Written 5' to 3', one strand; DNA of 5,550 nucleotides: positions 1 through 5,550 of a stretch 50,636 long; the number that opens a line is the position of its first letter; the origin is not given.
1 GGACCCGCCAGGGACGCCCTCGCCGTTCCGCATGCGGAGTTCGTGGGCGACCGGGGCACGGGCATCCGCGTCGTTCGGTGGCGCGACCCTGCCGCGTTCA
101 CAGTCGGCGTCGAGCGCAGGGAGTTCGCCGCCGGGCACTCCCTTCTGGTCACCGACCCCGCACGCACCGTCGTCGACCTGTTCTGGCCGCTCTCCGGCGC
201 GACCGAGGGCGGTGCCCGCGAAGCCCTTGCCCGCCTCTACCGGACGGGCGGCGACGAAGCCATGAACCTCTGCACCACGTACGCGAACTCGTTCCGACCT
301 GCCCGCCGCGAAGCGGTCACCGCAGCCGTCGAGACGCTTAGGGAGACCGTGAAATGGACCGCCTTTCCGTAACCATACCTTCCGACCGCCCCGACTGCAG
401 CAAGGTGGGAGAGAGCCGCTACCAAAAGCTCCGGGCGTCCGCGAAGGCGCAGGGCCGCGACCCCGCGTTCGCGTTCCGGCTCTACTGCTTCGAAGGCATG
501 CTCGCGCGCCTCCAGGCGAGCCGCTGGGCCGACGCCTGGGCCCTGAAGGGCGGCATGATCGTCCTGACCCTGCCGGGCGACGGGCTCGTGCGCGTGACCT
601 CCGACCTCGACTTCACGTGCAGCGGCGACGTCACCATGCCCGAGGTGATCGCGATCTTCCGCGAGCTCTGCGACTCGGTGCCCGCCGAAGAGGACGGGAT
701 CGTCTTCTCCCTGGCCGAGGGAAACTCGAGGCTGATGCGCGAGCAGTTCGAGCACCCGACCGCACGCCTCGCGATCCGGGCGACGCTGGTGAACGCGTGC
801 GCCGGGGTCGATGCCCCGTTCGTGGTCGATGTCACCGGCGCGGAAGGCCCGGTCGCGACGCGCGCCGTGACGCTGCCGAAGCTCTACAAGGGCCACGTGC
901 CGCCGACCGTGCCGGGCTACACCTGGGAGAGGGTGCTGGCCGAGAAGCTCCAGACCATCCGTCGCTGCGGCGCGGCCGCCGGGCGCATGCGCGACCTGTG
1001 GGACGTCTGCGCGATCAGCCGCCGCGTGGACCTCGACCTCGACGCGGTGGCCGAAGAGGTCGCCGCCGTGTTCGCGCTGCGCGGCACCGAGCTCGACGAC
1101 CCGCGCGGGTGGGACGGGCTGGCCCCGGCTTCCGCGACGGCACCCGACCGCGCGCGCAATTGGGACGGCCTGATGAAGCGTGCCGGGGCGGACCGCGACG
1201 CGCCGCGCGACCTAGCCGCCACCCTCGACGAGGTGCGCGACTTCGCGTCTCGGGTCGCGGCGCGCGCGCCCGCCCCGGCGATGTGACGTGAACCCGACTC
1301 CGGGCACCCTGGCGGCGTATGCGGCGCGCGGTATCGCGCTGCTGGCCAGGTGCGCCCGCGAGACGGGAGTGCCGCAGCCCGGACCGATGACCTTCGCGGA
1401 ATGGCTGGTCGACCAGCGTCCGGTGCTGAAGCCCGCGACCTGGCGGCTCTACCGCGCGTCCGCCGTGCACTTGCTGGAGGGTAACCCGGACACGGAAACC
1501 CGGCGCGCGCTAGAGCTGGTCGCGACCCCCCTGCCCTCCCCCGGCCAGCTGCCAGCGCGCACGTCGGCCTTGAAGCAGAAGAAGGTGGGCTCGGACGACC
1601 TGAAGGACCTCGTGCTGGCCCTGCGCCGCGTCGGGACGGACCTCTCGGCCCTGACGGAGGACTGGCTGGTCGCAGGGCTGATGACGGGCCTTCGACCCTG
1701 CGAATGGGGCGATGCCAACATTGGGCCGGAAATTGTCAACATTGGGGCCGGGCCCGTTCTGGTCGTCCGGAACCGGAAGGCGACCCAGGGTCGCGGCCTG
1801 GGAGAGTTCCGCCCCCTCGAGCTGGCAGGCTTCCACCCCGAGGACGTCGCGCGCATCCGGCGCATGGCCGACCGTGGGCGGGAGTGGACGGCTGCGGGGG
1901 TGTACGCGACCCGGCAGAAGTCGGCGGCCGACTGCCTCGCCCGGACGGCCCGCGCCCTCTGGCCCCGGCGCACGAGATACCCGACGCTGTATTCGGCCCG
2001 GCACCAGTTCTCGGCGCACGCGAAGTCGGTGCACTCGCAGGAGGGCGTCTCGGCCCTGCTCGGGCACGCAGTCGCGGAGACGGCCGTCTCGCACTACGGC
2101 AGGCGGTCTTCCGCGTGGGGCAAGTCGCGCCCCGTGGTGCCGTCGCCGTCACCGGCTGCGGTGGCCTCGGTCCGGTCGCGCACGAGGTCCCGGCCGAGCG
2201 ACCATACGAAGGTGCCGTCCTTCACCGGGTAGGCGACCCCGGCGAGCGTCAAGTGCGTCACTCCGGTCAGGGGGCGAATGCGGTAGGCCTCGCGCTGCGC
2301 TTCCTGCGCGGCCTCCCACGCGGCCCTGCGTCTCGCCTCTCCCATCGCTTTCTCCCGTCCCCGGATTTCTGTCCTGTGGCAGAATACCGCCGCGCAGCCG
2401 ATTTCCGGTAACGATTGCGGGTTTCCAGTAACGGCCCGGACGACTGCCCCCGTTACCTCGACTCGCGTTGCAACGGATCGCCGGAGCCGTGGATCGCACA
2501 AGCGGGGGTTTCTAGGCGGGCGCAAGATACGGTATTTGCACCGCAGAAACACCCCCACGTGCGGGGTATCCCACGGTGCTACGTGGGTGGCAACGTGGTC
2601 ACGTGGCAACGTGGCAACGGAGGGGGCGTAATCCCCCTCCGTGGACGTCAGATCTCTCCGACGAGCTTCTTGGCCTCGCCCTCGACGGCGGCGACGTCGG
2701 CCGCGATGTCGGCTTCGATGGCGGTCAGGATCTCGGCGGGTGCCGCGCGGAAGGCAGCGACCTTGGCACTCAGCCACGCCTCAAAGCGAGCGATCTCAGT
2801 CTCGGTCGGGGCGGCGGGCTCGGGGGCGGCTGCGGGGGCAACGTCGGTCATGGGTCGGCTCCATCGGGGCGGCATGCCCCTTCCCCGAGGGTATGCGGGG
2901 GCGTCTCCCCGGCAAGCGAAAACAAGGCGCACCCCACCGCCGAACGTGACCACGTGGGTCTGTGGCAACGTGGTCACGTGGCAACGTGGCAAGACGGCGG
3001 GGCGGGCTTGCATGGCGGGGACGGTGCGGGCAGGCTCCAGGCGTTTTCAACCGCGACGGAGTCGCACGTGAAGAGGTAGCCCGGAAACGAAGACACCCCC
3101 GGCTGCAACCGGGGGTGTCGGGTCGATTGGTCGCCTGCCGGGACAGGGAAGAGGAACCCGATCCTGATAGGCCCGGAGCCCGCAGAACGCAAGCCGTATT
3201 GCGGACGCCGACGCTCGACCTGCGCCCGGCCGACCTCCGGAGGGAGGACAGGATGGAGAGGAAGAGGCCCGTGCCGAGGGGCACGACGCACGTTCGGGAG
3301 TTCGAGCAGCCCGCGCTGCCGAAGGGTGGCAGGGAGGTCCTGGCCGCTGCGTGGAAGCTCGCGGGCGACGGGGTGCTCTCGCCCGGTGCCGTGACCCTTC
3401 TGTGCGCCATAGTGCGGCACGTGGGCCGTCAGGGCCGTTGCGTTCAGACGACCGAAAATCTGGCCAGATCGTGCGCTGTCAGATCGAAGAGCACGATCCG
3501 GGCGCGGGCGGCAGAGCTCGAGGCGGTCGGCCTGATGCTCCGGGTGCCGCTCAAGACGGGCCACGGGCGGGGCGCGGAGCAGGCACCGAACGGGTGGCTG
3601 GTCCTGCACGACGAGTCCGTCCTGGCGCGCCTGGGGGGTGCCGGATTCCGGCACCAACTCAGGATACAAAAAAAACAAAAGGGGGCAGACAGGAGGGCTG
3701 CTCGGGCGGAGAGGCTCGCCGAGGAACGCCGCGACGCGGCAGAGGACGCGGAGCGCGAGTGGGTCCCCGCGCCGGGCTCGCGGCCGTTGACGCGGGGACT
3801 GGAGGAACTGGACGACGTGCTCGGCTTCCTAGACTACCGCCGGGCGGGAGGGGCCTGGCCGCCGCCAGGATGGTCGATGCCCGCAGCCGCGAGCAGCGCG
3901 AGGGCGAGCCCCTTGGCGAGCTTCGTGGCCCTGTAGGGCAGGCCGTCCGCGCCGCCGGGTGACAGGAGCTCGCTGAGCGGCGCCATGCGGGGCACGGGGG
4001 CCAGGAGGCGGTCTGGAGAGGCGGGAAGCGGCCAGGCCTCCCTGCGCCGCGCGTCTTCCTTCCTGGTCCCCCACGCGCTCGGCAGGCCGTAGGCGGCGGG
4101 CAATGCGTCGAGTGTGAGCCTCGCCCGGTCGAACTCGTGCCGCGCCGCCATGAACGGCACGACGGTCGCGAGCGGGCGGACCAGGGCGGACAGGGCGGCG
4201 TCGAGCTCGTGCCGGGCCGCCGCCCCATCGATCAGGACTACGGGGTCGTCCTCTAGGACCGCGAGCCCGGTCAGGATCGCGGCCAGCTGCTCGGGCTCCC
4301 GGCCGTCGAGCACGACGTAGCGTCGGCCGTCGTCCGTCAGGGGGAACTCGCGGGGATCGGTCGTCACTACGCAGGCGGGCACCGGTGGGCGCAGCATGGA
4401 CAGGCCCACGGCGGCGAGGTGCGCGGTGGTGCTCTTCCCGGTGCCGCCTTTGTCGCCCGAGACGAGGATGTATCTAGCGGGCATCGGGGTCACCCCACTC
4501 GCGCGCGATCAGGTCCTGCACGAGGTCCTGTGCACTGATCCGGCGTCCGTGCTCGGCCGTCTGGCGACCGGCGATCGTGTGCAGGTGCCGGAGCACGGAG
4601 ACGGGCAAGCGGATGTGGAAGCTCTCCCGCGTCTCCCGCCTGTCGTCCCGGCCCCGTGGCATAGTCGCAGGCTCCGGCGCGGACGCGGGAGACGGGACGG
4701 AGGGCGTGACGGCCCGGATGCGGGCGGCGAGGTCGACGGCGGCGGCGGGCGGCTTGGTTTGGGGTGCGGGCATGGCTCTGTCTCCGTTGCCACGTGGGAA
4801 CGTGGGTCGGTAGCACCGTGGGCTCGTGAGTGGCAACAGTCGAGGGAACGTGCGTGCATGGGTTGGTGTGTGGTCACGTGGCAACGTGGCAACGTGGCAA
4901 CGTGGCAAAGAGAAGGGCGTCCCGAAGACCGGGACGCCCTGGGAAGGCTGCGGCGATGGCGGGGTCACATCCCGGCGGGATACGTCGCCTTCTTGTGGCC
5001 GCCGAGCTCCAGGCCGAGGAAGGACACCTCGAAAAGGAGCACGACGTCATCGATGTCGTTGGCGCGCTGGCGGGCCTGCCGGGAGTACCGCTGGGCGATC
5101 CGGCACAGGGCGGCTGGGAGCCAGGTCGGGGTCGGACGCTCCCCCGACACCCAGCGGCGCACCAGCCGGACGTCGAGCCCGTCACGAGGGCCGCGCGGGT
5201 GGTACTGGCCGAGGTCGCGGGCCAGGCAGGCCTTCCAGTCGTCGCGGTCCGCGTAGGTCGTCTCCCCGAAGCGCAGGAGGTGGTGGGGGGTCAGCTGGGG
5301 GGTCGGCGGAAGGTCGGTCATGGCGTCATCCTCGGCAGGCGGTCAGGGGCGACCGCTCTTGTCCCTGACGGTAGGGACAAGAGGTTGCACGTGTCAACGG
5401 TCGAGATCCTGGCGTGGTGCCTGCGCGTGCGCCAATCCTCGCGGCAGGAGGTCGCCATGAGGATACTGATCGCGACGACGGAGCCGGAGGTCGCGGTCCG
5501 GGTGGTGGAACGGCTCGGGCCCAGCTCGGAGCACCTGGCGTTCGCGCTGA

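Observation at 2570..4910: Plasmid-like maintenance module with three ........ iteron arrays: phage-plasmid lifestyle?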

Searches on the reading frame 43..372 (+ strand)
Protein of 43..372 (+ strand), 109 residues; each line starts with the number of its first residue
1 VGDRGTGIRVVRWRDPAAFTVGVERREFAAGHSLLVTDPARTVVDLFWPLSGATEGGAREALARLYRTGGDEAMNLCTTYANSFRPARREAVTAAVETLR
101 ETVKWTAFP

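Call 6: search_protein_families(library=pfam, max_evalue=0.1, proteins=[window:43-372:+])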
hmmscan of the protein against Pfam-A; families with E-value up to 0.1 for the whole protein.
window:43-372:+ (109 aa): 0 families

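Call 13: search_protein_families(library=phrogs, max_evalue=0.01, proteins=[window:43-372:+])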
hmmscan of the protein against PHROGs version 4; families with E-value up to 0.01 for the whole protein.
window:43-372:+ (109 aa): 0 families

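Call 35: search_protein_families(library=ncbifam, max_evalue=0.01, proteins=[window:43-372:+])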
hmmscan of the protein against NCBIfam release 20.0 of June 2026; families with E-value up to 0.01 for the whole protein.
window:43-372:+ (109 aa): 0 families

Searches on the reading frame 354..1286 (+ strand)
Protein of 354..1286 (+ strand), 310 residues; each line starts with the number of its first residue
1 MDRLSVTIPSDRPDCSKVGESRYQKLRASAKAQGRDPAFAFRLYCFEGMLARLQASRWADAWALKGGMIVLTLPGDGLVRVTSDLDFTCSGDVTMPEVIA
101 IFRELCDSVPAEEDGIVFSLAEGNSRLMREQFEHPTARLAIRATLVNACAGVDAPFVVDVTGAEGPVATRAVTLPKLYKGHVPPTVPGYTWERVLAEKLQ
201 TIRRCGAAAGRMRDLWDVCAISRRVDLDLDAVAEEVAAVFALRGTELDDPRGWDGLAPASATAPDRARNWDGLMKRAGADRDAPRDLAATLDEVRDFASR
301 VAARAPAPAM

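Call 6: search_protein_families(library=pfam, max_evalue=0.1, proteins=[window:354-1286:+])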
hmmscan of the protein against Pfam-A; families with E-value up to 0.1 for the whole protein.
window:354-1286:+ (310 aa): 1 family
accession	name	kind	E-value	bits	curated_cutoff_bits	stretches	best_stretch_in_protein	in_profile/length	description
PF08843.17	AbiEii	-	2.3e-22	80.6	22.5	1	50-283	3-229/238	Nucleotidyl transferase AbiEii toxin, Type IV TA system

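Call 13: search_protein_families(library=phrogs, max_evalue=0.01, proteins=[window:354-1286:+])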
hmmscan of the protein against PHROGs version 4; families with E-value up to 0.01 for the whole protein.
window:354-1286:+ (310 aa): 0 families

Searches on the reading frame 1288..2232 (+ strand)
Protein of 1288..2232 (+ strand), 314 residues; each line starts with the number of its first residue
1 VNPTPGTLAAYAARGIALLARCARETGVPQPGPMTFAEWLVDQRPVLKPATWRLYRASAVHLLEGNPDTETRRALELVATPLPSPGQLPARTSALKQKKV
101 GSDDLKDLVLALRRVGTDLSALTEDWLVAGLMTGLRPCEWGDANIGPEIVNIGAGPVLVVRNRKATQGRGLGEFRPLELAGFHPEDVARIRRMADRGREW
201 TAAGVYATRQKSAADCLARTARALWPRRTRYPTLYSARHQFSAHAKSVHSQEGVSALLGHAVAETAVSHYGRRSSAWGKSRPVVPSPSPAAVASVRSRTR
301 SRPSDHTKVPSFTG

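Call 6: search_protein_families(library=pfam, max_evalue=0.1, proteins=[window:1288-2232:+])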
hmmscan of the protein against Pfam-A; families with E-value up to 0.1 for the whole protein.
window:1288-2232:+ (314 aa): 0 families

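Call 13: search_protein_families(library=phrogs, max_evalue=0.01, proteins=[window:1288-2232:+])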
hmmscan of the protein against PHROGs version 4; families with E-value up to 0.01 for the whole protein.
window:1288-2232:+ (314 aa): 0 families

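Call 35: search_protein_families(library=ncbifam, max_evalue=0.01, proteins=[window:1288-2232:+])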
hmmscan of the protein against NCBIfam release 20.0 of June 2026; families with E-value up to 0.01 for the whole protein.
window:1288-2232:+ (314 aa): 0 families

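Call 73: search_dna_similar(query=window:1288-2232:+, collection=plasmids, mode=protein, max_evalue=0.001, max_rows=15)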
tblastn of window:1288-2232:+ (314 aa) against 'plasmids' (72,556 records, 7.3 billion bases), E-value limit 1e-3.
Records with a match: 104; places in all: 106; records where one place covers at least 80% of the query: 43.
Best place of each record, by identity: <60% 104.
By first word of the organism name: Pseudomonas 26; Xanthomonas 20; Alteromonas 8; Cupriavidus 4; Aeromonas 4; Yersinia 4; Bosea 2; Rhizobium 2; Burkholderia 2; Bradyrhizobium 2; and 25 more.
By predicted mobility (MOB-suite, as given by PLSDB): non-mobilizable 80; conjugative 19; mobilizable 5.
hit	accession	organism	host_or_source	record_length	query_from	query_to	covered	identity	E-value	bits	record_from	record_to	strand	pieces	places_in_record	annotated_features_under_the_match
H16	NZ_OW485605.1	Rhodovastum atsumiense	-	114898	2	273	87%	36.9%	2e-28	122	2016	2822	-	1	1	hypothetical protein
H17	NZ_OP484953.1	Cupriavidus gilardii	-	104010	21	279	82%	35.0%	5e-23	106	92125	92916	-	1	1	site-specific integrase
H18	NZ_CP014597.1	Salipiger sp. CCB-MM3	mangrove soil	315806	21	278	82%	34.8%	2e-36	145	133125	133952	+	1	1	hypothetical protein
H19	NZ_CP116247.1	Nitratidesulfovibrio vulgaris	swine finishing facility waste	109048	24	275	80%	35.3%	1e-29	125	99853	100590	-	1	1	none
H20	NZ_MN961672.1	Pseudomonas aeruginosa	-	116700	21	275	81%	33.9%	1e-29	126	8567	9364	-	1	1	site-specific integrase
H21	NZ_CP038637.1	Cupriavidus oxalaticus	whole organism,sewage sludge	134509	21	279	82%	33.3%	3e-20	99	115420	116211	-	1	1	site-specific integrase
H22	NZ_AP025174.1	Cupriavidus sp. P-10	-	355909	21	279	82%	33.3%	5e-20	98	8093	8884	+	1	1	site-specific integrase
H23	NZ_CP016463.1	Bosea sp. RAC05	Microbial isolate,Algal phycosphere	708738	25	278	81%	33.8%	2e-31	131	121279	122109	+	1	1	hypothetical protein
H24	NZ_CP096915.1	Pseudomonas aeruginosa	Homo sapiens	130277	21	275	81%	33.2%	7e-29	124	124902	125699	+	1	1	site-specific integrase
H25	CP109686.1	Pseudomonas aeruginosa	whole organism,Sink Drain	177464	21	275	81%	33.2%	7e-29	124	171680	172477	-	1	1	site-specific integrase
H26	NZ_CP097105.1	Pseudomonas sp. NY11382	Homo sapiens,Airway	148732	21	275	81%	33.2%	1e-28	123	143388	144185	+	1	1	site-specific integrase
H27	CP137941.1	Pseudomonas aeruginosa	Homo sapiens,bronchoalveolar lavage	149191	21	275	81%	33.2%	1e-28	123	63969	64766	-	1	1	site-specific integrase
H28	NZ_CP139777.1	Pseudomonas asiatica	isolate,activated sludge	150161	21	275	81%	33.2%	1e-28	123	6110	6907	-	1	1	site-specific integrase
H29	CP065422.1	Priestia aryabhattai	cell culture,soil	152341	21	275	81%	33.2%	1e-28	123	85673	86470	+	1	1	site-specific integrase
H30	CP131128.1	Pseudomonas hunanensis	isolate,activated sludge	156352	21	275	81%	33.2%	1e-28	123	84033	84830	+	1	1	hypothetical protein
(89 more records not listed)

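Call 74: search_dna_similar(query=window:1288-2232:+, collection=phages, mode=protein, max_evalue=0.001, max_rows=15)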
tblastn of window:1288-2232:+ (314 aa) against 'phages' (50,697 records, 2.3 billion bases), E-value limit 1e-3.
No match.

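Call 75: get_annotated_region(hit=H20, flank=6000)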
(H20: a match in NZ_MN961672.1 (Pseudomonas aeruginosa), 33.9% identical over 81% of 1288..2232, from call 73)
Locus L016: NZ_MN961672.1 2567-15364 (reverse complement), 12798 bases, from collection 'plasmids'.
description: Pseudomonas aeruginosa strain PA15W plasmid pPA15W-NR, complete sequence
organism: Pseudomonas aeruginosa (NCBI taxid 287)
taxonomy: Bacteria; Pseudomonadota; Gammaproteobacteria; Pseudomonadales; Pseudomonadaceae; Pseudomonas; Pseudomonas aeruginosa
host: -; source: -; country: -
typing (MOB-suite, as given by PLSDB): non-mobilizable; mating-pair formation MPF_I
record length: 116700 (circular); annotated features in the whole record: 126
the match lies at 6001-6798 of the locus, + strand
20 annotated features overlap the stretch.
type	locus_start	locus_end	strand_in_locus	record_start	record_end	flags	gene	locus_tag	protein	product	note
CDS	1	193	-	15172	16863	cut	-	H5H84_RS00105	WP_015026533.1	PilN family type IVB pilus formation outer membrane protein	GO:0009297 - pilus assembly [Evidence IEA]; GO:0009306 - protein secretion [Evidence IEA]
CDS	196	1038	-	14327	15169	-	-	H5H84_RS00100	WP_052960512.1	toxin co-regulated pilus biosynthesis Q family protein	-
CDS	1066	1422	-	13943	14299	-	-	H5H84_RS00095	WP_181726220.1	hypothetical protein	-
CDS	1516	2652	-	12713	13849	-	-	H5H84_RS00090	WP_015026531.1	ParM/StbA family protein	GO:0030541 - plasmid partitioning [Evidence IEA]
CDS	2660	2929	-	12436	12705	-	icmT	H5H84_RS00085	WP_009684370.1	IcmT/TraK family protein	-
CDS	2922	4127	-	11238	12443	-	-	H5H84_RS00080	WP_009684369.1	ATPase, T2SS/T4P/T4SS family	-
CDS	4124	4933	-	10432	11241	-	-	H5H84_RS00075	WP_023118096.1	type IV secretory system conjugative DNA transfer family protein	-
CDS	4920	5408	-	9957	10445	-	-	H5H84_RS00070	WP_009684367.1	DotD/TraH family lipoprotein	-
CDS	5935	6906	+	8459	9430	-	-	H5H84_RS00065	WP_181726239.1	site-specific integrase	-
CDS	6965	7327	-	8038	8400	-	-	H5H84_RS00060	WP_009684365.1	histone-like nucleoid-structuring protein, MvaT/MvaU family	GO:0071824 - protein-DNA complex organization [Evidence IEA]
CDS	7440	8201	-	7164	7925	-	-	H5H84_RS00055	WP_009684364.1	hypothetical protein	-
CDS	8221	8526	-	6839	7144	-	-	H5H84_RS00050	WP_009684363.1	hypothetical protein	-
CDS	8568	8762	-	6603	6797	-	-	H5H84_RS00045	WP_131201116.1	hypothetical protein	-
CDS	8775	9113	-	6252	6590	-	-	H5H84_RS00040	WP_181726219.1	hypothetical protein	-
CDS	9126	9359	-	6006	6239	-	-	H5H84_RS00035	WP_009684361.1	hypothetical protein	-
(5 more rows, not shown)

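Call 76: get_annotated_region(hit=H18, flank=6000)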
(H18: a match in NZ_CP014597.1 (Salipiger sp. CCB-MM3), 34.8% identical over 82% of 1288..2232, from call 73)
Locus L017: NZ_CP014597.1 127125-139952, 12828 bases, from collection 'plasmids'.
description: Salipiger sp. CCB-MM3 plasmid unnamed1, complete sequence
organism: Salipiger sp. CCB-MM3 (NCBI taxid 1792508)
taxonomy: Bacteria; Pseudomonadota; Alphaproteobacteria; Rhodobacterales; Roseobacteraceae; Salipiger; Salipiger sp. CCB-MM3
host: -; source: mangrove soil; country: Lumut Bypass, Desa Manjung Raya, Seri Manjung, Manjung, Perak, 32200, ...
typing (MOB-suite, as given by PLSDB): non-mobilizable
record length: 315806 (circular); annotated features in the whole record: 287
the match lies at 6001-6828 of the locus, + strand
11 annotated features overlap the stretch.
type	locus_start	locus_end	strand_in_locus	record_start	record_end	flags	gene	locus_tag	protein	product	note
CDS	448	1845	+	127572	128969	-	-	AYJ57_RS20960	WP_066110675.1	PAS domain-containing protein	-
CDS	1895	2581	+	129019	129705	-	-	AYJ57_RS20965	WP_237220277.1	DUF6639 family protein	-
CDS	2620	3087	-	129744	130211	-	-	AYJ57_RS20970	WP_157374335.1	hypothetical protein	-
CDS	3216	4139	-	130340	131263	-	-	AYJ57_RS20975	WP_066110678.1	Fic family protein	-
CDS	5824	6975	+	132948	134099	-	-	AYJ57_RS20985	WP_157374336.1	hypothetical protein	-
CDS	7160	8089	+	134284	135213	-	-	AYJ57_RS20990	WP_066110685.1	hypothetical protein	-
CDS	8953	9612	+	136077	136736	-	-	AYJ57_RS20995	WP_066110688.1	class I SAM-dependent methyltransferase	-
CDS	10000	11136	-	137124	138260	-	-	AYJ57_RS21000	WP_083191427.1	ATP-binding protein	-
CDS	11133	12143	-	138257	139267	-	-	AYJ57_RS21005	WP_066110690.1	ATP-binding SpoIIE family protein phosphatase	-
CDS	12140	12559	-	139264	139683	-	-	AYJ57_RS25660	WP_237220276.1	ATP-binding protein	-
CDS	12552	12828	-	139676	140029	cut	-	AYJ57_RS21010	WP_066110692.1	STAS domain-containing protein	-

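Call 77: get_annotated_region(hit=H16, flank=6000)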
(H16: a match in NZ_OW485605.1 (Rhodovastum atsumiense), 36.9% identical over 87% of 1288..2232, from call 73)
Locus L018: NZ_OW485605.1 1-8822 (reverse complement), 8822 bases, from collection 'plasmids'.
description: Rhodovastum atsumiense strain G2-11 plasmid RHOApd
organism: Rhodovastum atsumiense (NCBI taxid 504468)
taxonomy: Bacteria; Pseudomonadota; Alphaproteobacteria; Rhodospirillales; Acetobacteraceae; Rhodovastum; Rhodovastum atsumiense
host: -; source: -; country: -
typing (MOB-suite, as given by PLSDB): non-mobilizable
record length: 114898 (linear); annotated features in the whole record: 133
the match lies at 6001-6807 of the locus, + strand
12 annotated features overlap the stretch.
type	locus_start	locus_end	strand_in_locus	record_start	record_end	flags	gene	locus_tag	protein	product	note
CDS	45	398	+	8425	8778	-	-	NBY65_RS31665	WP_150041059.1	hypothetical protein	-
CDS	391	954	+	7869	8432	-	-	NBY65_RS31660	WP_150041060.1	hypothetical protein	-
CDS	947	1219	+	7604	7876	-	-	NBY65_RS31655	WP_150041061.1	hypothetical protein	-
CDS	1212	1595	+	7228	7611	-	-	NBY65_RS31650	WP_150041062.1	hypothetical protein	-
CDS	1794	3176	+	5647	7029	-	-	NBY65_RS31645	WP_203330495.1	DNA methyltransferase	-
CDS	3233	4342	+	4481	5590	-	-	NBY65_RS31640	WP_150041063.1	hypothetical protein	-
CDS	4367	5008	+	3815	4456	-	-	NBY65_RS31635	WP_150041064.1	hypothetical protein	-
CDS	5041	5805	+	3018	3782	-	-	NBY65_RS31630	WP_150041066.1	hypothetical protein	-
CDS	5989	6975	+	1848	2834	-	-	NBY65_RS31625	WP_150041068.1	hypothetical protein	-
CDS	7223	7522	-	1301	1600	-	-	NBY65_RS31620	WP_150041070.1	hypothetical protein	-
CDS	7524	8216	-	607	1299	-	-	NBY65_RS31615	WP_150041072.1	hypothetical protein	-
CDS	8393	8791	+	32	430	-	-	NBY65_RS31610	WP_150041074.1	hypothetical protein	-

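Call 107: search_protein_families(library=pfam, alignment_id=A6, max_evalue=0.1)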
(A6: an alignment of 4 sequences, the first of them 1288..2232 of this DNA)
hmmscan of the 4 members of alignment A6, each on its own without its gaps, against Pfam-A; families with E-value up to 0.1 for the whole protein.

A. member 1, window:1288-2232:+ (314 aa): 0 families

B. families by the number of members that match (of 4 scanned): 2 families
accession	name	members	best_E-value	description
PF00589.27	Phage_integrase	2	0.012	Phage integrase family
PF06761.17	IcmF-related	1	0.0055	Intracellular multiplication and human macrophage-killing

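Call 108: search_solved_structures(query=A6, max_evalue=1, show_alignments=1)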
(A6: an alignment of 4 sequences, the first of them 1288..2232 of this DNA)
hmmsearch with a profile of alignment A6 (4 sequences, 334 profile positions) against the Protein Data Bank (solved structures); distinct sequences matched with E-value up to 1: 1.
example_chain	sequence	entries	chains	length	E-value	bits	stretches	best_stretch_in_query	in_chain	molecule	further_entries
6vfh_B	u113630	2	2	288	0.84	12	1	198-321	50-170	T33_dn10B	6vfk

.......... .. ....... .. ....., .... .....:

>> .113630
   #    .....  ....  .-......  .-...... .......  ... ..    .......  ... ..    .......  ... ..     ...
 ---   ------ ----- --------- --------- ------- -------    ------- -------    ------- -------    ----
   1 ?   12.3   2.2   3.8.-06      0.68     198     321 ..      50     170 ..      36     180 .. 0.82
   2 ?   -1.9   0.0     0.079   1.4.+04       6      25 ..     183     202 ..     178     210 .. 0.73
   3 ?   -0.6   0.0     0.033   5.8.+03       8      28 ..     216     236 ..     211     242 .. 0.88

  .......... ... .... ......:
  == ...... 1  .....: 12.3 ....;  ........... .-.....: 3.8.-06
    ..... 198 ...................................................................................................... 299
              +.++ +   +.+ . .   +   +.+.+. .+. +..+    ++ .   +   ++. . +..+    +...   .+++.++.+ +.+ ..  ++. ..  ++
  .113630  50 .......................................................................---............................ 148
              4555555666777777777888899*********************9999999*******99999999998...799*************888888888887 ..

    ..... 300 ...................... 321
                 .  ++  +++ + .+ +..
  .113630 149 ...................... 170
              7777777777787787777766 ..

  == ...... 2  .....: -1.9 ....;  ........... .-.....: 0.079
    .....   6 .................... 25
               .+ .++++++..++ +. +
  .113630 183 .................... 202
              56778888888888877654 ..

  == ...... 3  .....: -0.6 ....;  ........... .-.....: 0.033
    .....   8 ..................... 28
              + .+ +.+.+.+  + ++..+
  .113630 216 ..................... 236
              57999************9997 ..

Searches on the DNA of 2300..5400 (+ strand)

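Call 7: search_dna_similar(query=window:2300-5400:+, collection=phages, mode=distant)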
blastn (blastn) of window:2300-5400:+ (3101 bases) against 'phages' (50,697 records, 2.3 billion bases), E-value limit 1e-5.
No match.

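Call 8: search_dna_similar(query=window:2300-5400:+, collection=plasmids, mode=distant)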
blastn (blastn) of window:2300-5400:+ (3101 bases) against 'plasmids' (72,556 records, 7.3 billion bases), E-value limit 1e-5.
No match.
